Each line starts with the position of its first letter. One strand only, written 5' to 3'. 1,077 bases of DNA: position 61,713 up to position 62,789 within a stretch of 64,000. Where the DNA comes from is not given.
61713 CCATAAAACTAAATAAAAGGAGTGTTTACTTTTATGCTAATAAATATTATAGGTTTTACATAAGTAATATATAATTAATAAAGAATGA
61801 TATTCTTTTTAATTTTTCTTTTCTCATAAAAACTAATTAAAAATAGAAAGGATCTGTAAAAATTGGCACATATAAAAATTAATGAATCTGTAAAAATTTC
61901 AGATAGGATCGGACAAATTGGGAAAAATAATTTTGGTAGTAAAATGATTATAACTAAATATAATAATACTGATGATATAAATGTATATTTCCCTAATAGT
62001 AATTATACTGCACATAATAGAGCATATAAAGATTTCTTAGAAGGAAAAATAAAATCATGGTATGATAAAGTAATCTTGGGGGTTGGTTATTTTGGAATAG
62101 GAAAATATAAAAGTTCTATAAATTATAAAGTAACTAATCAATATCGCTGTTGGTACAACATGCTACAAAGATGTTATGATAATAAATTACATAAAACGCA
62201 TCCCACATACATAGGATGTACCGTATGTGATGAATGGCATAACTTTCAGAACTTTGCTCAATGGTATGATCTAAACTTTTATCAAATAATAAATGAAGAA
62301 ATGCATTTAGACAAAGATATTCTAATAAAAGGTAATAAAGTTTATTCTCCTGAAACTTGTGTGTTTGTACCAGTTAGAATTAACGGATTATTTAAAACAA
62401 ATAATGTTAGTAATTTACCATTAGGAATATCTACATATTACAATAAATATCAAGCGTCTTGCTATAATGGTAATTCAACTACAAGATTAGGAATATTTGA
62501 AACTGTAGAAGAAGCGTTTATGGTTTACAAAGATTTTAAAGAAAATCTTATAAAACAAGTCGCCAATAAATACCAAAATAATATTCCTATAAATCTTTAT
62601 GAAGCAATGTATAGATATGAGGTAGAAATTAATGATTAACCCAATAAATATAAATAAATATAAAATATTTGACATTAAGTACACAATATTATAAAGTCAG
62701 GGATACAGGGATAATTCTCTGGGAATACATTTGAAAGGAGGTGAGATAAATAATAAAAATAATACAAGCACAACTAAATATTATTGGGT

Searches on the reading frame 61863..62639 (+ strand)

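Call 24: search_protein_families(library=phrogs, proteins=[window:61863-62639:+], max_evalue=0.00001)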
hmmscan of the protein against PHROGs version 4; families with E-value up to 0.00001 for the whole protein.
window:61863-62639:+ (258 aa): 6 families
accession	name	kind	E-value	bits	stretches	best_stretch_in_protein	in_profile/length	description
phrog_953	-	DNA, RNA and nucleotide metabolism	2e-60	206.3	1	42-257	169-389/420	HNH endonuclease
phrog_374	-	DNA, RNA and nucleotide metabolism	6.1e-46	158.4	1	80-257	267-436/617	HNH endonuclease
phrog_2081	-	DNA, RNA and nucleotide metabolism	2.6e-37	130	1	11-177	24-194/433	HNH endonuclease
phrog_30929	-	unknown function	6.4e-21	75.7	1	92-239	37-186/413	-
phrog_3377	-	DNA, RNA and nucleotide metabolism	2e-10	41.9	1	90-181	11-97/196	HNH endonuclease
phrog_8790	-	DNA, RNA and nucleotide metabolism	6.7e-09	37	1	87-167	19-92/241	restriction endonuclease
